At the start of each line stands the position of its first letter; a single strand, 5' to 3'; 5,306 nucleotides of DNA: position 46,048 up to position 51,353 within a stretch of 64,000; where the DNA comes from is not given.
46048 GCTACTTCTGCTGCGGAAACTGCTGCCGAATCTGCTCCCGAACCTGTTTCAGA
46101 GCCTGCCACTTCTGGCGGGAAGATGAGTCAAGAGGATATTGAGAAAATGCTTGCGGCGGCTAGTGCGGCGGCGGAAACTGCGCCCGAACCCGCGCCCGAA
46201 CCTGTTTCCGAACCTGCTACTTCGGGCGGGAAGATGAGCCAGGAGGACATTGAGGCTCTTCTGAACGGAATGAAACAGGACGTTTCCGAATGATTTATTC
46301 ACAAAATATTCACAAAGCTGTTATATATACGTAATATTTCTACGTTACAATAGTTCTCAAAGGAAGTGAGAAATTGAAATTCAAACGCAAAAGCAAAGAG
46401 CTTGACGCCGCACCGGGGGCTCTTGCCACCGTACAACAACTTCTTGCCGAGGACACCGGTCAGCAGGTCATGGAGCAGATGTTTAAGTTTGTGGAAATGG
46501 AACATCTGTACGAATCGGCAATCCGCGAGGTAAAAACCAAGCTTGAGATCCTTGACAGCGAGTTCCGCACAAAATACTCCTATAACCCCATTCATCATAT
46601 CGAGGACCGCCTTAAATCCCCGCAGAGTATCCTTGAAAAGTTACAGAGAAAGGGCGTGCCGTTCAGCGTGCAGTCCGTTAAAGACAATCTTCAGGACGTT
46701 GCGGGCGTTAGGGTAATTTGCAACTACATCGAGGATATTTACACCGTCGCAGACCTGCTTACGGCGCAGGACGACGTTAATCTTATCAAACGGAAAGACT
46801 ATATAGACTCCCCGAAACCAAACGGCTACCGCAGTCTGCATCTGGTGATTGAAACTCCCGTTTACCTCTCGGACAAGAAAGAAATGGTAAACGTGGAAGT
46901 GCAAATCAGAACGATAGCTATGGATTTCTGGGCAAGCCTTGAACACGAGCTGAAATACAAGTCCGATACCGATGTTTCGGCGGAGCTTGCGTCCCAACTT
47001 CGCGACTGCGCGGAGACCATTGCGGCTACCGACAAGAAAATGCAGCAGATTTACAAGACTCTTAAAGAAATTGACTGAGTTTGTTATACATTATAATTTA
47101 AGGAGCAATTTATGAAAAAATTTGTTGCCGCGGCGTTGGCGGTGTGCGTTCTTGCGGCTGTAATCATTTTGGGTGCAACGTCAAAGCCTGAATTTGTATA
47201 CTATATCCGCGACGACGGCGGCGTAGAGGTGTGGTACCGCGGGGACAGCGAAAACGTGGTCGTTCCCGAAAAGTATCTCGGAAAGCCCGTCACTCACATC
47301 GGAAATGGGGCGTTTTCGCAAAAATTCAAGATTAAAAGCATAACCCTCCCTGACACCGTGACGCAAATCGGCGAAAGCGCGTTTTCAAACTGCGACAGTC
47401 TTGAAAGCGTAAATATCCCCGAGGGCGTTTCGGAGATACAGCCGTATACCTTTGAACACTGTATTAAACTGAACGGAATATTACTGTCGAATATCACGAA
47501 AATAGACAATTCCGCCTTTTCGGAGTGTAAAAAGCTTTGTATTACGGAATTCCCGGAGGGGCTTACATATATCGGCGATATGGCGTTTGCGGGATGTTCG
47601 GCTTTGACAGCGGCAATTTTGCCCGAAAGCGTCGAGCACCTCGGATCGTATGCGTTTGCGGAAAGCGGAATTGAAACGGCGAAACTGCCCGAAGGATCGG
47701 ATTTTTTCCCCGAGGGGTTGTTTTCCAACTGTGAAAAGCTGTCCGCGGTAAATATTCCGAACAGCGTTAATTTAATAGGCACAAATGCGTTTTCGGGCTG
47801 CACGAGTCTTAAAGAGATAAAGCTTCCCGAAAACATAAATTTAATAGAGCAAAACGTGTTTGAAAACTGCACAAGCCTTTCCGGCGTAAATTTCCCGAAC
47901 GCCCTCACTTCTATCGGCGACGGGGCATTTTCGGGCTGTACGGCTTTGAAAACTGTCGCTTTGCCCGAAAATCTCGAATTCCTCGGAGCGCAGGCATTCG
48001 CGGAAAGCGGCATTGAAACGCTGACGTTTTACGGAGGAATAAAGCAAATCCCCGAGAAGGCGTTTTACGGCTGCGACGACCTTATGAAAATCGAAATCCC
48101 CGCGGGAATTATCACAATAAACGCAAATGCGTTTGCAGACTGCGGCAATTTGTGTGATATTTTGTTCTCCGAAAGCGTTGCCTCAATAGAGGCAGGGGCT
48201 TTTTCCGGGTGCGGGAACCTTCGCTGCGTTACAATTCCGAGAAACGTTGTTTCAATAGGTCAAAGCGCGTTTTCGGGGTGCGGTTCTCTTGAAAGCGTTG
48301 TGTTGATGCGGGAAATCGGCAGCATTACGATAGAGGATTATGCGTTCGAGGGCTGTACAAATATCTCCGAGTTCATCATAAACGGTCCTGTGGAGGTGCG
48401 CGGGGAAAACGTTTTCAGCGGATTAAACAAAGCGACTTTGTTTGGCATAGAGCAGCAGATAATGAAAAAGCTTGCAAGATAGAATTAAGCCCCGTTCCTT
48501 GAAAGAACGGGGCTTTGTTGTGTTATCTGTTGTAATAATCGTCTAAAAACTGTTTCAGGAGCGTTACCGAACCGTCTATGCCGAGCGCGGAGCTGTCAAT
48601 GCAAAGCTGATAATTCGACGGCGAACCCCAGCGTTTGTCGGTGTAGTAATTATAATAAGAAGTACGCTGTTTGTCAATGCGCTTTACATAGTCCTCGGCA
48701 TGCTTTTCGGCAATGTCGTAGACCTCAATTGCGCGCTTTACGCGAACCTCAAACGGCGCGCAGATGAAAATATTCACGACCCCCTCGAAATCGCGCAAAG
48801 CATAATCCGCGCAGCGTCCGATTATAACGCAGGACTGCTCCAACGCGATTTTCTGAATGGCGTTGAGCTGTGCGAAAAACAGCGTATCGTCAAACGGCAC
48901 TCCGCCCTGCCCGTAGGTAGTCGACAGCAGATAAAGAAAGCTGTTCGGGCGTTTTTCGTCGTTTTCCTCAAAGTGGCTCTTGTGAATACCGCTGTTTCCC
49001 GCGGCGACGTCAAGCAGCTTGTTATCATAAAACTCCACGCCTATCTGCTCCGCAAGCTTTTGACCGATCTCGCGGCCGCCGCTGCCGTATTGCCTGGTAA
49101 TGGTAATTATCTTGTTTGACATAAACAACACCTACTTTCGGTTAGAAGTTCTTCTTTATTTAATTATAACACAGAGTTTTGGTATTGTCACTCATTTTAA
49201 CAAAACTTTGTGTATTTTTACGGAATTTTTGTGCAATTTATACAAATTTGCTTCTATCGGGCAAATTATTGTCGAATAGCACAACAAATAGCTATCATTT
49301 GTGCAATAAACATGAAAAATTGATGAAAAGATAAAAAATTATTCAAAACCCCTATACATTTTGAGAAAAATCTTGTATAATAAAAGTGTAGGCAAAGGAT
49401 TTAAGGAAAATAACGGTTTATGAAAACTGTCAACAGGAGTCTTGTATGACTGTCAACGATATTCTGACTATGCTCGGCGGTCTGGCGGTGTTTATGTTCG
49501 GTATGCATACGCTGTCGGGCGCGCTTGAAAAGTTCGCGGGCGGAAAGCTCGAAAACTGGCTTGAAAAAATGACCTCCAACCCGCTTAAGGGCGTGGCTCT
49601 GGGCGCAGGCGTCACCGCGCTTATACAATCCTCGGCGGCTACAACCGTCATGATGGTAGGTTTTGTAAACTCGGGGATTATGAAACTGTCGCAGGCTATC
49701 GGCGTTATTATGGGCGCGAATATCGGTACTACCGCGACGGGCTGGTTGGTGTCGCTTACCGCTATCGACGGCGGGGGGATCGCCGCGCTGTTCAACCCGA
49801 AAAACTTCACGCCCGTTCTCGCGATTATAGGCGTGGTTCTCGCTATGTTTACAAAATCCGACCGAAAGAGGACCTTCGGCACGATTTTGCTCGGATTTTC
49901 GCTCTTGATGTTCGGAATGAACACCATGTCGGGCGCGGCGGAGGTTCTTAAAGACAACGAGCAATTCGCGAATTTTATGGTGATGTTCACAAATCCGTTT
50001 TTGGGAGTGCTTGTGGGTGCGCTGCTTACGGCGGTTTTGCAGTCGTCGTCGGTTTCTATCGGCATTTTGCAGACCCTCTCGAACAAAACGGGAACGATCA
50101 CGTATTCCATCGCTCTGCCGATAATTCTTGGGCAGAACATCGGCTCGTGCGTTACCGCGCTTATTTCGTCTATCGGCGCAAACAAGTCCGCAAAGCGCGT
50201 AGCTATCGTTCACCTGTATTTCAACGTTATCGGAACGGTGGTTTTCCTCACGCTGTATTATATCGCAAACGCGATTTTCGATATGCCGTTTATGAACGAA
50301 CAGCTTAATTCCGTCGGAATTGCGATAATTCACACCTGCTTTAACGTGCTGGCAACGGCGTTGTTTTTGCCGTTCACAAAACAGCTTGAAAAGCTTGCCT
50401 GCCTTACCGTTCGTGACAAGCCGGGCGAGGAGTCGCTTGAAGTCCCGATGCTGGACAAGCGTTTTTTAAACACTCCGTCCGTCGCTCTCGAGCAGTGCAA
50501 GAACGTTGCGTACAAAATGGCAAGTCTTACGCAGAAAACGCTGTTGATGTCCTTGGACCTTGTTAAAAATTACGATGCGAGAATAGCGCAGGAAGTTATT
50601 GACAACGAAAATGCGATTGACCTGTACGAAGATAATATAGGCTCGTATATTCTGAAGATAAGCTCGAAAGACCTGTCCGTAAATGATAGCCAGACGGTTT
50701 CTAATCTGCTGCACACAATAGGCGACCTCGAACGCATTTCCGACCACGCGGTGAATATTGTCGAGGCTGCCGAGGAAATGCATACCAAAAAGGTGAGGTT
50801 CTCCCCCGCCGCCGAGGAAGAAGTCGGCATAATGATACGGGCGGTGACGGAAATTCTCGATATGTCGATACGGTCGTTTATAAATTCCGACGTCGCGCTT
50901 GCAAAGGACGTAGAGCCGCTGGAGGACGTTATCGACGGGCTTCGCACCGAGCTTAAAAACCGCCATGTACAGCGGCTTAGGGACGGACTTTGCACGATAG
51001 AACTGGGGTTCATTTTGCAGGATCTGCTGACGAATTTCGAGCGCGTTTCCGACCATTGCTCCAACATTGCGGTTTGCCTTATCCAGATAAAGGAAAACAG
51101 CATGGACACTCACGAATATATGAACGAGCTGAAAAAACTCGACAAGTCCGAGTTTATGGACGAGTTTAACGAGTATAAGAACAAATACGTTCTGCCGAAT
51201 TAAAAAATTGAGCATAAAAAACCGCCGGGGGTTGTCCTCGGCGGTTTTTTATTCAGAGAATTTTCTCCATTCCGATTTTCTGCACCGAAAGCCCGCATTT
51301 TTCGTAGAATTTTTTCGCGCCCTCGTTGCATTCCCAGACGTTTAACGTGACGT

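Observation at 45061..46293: Protein with six tandem FliM-N-like (CheY-P-binding-type) peptides fused to a HipA-N-like domain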

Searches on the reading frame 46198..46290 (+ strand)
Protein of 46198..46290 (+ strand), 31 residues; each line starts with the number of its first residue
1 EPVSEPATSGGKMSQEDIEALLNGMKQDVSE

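Call 68: search_solved_structures(query=window:46198-46290:+, max_evalue=10, show_alignments=5)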
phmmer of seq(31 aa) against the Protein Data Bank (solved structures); distinct sequences matched with E-value up to 10: 8.
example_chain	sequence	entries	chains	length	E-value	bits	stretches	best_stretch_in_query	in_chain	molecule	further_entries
3ugm_A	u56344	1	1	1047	2.3e-08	35.6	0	6-28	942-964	TAL effector AvrBs3/PthA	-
4osk_A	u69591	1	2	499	4.2e-07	31.9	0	6-23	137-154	Hax3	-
6h9l_A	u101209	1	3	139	0.0067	19.6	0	13-30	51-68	Uncharacterized protein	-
4v4o_A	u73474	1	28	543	0.21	15.1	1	6-29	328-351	cpn60(GroEL)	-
9gz1_C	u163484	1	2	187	0.51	14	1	7-26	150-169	Myosin light chain 1/3, skeletal muscle isoform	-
7qio_N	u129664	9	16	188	0.52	14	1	7-26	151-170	Myosin light chain 1/3, skeletal muscle isoform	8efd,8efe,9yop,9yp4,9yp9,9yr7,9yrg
7nep_N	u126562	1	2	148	0.76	13.5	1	7-26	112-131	Myosin light chain 1/3, skeletal muscle isoform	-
6ysy_B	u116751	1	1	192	1.1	13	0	7-26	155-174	Myosin light chain 1/3, skeletal muscle isoform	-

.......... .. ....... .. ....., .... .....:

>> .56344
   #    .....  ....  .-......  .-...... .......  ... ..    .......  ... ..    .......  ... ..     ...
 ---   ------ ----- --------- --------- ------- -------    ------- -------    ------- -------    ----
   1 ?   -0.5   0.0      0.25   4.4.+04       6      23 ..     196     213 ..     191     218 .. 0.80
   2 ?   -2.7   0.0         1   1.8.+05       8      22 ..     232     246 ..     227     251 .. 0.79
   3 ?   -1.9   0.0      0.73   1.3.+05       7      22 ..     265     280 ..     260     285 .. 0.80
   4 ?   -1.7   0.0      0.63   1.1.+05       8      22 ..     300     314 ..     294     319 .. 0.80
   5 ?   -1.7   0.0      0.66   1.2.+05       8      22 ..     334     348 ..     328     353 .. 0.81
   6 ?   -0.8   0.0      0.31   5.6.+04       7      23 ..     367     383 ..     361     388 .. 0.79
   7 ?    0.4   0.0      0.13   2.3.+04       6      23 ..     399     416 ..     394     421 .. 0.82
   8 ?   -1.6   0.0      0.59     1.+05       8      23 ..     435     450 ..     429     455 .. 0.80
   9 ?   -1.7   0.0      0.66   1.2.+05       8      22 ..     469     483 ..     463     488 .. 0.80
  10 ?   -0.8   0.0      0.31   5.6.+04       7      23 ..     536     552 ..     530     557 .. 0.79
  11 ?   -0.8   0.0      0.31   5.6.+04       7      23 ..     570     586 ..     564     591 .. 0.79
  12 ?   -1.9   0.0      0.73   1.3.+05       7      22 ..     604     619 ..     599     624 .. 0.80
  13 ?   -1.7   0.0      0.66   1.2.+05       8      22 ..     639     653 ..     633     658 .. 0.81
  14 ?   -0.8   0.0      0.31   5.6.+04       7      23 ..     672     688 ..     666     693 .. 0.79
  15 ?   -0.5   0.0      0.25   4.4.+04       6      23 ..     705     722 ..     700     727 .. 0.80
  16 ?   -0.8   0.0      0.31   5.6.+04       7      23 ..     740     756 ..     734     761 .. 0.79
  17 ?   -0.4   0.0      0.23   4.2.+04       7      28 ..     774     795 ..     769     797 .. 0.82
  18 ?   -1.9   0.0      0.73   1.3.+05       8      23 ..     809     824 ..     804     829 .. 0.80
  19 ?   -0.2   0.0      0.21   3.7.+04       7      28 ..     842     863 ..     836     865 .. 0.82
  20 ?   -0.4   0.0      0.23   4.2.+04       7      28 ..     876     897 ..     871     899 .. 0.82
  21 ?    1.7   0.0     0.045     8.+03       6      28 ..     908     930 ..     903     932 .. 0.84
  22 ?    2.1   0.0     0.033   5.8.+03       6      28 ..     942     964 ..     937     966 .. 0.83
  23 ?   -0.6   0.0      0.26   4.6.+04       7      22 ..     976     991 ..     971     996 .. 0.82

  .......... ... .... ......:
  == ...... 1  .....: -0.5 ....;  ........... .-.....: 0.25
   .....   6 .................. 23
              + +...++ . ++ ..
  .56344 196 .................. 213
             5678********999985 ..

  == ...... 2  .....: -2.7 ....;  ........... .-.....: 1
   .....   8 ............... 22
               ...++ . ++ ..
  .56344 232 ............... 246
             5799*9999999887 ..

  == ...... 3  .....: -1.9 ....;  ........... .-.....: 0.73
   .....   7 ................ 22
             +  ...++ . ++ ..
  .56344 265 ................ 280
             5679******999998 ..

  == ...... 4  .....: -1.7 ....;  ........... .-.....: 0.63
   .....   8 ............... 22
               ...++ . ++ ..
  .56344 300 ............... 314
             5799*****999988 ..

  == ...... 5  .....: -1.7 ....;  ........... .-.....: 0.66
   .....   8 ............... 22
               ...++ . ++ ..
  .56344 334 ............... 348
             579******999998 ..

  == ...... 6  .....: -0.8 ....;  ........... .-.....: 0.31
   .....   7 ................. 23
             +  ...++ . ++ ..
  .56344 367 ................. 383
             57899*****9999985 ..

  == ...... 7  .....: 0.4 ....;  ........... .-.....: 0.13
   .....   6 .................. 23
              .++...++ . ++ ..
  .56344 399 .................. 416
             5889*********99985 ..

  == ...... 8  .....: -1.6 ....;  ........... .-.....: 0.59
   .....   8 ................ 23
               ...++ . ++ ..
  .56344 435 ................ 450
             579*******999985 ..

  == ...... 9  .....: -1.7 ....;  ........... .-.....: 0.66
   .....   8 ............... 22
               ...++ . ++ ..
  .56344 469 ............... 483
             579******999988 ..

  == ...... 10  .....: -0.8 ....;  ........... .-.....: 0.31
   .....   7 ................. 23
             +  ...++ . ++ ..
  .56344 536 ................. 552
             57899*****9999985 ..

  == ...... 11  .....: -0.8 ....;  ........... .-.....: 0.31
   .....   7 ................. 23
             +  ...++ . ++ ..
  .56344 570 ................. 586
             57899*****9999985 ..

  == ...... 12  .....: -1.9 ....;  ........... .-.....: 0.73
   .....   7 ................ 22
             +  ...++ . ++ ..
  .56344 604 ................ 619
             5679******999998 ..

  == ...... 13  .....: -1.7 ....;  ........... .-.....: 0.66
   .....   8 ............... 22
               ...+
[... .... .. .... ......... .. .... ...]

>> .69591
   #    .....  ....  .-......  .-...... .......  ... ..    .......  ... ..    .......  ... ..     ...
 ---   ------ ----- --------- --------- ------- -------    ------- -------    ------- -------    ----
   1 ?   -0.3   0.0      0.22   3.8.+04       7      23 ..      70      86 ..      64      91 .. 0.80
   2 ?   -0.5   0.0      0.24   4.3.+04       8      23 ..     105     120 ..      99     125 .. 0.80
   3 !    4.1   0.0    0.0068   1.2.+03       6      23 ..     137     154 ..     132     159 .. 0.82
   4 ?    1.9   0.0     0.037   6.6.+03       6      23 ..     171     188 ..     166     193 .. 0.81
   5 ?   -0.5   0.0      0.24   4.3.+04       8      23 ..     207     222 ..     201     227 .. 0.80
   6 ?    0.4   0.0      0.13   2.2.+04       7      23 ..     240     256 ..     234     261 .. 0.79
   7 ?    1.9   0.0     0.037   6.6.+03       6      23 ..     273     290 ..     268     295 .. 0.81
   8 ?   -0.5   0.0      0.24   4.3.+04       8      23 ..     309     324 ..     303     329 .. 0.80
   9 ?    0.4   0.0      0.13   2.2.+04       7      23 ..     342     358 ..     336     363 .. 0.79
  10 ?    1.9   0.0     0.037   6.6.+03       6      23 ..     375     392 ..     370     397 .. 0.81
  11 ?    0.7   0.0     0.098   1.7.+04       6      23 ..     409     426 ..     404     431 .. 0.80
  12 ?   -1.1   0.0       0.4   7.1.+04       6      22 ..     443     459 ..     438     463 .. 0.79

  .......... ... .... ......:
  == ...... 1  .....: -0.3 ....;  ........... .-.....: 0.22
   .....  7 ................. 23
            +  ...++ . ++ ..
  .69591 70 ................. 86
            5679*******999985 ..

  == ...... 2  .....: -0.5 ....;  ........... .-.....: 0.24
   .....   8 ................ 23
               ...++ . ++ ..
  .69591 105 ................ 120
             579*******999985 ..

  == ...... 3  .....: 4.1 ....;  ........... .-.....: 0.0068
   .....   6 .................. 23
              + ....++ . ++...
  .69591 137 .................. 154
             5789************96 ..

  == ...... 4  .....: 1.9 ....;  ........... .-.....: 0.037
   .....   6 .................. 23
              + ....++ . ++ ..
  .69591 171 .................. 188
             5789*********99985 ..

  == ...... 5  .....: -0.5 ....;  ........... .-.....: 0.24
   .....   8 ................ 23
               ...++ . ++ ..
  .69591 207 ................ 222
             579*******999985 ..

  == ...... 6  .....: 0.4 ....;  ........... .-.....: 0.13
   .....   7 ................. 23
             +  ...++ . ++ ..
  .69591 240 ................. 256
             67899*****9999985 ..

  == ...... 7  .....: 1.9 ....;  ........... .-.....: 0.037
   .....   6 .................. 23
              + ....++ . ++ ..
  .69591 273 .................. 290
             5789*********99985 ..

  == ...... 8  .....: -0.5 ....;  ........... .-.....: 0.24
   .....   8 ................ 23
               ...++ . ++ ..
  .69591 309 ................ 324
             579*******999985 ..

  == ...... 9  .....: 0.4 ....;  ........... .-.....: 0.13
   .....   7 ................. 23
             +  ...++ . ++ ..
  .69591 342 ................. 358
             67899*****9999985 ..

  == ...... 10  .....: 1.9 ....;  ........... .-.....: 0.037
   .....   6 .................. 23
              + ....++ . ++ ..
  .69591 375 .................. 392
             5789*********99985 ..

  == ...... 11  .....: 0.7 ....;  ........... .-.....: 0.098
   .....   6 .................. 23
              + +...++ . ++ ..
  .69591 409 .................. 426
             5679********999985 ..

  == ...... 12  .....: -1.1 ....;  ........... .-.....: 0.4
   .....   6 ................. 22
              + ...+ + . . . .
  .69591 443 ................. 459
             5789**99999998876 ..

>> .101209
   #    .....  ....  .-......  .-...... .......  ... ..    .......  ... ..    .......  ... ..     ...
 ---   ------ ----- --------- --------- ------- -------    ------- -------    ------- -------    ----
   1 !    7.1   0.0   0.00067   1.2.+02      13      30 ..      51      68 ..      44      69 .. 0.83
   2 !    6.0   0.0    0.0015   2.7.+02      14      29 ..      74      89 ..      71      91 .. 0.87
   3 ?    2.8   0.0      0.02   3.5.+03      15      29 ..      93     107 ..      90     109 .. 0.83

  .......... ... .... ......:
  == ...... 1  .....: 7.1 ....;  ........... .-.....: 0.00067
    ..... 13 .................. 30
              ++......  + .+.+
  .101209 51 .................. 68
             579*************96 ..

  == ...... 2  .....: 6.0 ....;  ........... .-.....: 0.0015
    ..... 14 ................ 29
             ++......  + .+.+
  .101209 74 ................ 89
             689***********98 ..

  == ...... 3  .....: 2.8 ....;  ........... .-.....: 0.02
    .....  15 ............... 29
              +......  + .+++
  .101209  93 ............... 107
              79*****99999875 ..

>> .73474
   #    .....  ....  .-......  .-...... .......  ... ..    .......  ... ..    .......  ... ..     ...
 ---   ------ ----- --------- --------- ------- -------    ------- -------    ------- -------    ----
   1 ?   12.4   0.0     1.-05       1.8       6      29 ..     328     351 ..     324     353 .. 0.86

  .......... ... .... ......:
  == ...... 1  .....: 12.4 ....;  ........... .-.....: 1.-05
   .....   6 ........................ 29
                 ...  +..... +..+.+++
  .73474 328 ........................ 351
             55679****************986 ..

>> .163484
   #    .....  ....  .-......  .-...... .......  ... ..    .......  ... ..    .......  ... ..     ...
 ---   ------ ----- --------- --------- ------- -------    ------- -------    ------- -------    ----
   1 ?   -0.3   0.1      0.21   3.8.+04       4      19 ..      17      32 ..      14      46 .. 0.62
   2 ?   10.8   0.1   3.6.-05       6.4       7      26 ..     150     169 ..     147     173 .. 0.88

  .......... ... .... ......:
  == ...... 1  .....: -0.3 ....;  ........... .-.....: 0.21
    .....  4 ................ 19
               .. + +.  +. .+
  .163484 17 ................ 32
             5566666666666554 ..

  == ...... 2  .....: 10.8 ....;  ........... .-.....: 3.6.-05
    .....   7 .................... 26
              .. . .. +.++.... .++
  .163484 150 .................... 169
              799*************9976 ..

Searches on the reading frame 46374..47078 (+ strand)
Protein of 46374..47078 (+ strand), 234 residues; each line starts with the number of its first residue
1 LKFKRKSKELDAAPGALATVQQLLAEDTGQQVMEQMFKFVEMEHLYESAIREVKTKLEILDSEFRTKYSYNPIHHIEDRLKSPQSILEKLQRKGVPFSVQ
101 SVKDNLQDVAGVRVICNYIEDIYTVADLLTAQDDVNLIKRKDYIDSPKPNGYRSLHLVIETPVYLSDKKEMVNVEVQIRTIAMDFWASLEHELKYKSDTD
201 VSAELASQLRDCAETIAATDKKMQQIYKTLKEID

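Call 3: search_protein_families(library=pfam, proteins=[window:46374-47078:+], max_evalue=1)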
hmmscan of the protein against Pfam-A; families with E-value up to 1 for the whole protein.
window:46374-47078:+ (234 aa): 2 families
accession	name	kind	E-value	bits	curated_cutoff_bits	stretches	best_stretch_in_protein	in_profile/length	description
PF04607.23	RelA_SpoT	-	6.6e-36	123.5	27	1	79-199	2-112/113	Region found in RelA / SpoT proteins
PF16032.11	DUF4788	-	0.034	13.5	27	1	80-145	50-114/229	Domain of unknown function (DUF4788)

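Call 81: search_solved_structures(query=window:46374-47078:+, max_evalue=0.00001)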
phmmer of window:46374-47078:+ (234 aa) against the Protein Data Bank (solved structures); distinct sequences matched with E-value up to 0.00001: 15.
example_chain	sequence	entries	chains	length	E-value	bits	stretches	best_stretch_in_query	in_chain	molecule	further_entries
6ewz_A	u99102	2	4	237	8.8e-68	231.3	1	27-231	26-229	GTP pyrophosphokinase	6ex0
6fgj_A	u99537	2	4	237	1.4e-67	230.6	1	27-230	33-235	GTP pyrophosphokinase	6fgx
6fgk_A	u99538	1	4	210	4.6e-55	189.8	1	45-228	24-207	GTP pyrophosphokinase YwaC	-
3l9d_A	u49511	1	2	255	4.8e-36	127.7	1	27-232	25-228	Putative GTP pyrophosphokinase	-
5f2v_V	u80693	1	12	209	5e-36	127.6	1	46-231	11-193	GTP pyrophosphokinase YjbM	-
5ded_D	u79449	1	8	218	5.7e-36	127.4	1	46-231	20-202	GTP pyrophosphokinase YjbM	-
5dec_A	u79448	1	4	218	5.8e-36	127.4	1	46-231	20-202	GTP pyrophosphokinase YjbM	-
2be3_A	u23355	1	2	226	2.8e-35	125.2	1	42-232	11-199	GTP pyrophosphokinase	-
7ztb_A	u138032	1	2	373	4.7e-07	32.9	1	76-188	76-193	RelA/SpoT family protein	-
9erv_A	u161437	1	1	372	4.7e-07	32.9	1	76-188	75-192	RelA/SpoT family protein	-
8acu_A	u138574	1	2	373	4.2e-06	29.8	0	104-183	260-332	GTP pyrophosphokinase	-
7oiw_A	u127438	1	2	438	4.3e-06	29.8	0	49-183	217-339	GTP pyrophosphokinase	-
5iqr_8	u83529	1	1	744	4.7e-06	29.7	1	79-189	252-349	GTP pyrophosphokinase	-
5kps_A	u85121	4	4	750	4.8e-06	29.7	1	79-189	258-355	GTP pyrophosphokinase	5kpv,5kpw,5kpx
5l3p_z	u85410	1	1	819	5.7e-06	29.4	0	79-189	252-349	GTP pyrophosphokinase,GTP pyrophosphokinase,GTP pyrophosphokinase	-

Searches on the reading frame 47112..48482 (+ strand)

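Call 47: search_protein_families(library=pfam, proteins=[window:47112-48482:+], max_evalue=0.00001)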
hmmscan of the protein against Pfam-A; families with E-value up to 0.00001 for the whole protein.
window:47112-48482:+ (456 aa): 2 families
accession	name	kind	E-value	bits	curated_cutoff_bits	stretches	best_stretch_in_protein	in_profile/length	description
PF13306.12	LRR_5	-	4.2e-99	327.7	27.7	3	200-323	4-125/127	BspA type Leucine rich repeat region (6 copies)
PF13855.12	LRR_8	-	5.1e-18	65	27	0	217-257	11-52/61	Leucine rich repeat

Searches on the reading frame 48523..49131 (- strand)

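Call 47: search_protein_families(library=pfam, proteins=[window:48523-49131:-], max_evalue=0.00001)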
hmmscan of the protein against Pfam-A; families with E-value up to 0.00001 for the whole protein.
window:48523-49131:- (202 aa): 1 family
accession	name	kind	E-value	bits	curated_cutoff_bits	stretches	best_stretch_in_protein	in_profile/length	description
PF13189.12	Cytidylate_kin2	-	8.3e-54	182.9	28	1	8-181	1-175/176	Cytidylate kinase-like family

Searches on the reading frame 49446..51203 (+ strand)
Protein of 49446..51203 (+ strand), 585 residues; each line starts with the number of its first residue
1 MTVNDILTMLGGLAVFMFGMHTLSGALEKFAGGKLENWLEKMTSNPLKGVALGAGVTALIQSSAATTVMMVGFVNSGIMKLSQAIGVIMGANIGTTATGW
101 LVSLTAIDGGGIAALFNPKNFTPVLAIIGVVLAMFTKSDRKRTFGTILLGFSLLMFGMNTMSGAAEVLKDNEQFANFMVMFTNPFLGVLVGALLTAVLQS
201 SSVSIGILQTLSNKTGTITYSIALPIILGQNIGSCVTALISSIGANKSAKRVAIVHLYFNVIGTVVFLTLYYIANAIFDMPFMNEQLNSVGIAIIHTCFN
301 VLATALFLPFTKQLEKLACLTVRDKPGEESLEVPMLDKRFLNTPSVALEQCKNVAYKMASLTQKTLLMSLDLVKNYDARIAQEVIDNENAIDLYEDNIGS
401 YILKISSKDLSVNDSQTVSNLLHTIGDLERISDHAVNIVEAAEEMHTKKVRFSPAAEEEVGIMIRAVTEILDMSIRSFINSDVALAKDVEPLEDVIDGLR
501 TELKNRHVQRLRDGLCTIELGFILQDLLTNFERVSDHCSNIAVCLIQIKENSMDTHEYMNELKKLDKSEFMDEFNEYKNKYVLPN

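Call 47: search_protein_families(library=pfam, proteins=[window:49446-51203:+], max_evalue=0.00001)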
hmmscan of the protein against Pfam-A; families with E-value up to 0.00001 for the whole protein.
window:49446-51203:+ (585 aa): 2 families
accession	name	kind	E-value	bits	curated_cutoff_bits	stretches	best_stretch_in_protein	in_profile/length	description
PF02690.20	Na_Pi_cotrans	-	3.4e-62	208.9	29.1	2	16-162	2-136/137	Na+/Pi-cotransporter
PF01895.24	PhoU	-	9.3e-33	112.9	23.5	2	357-441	3-88/89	PhoU domain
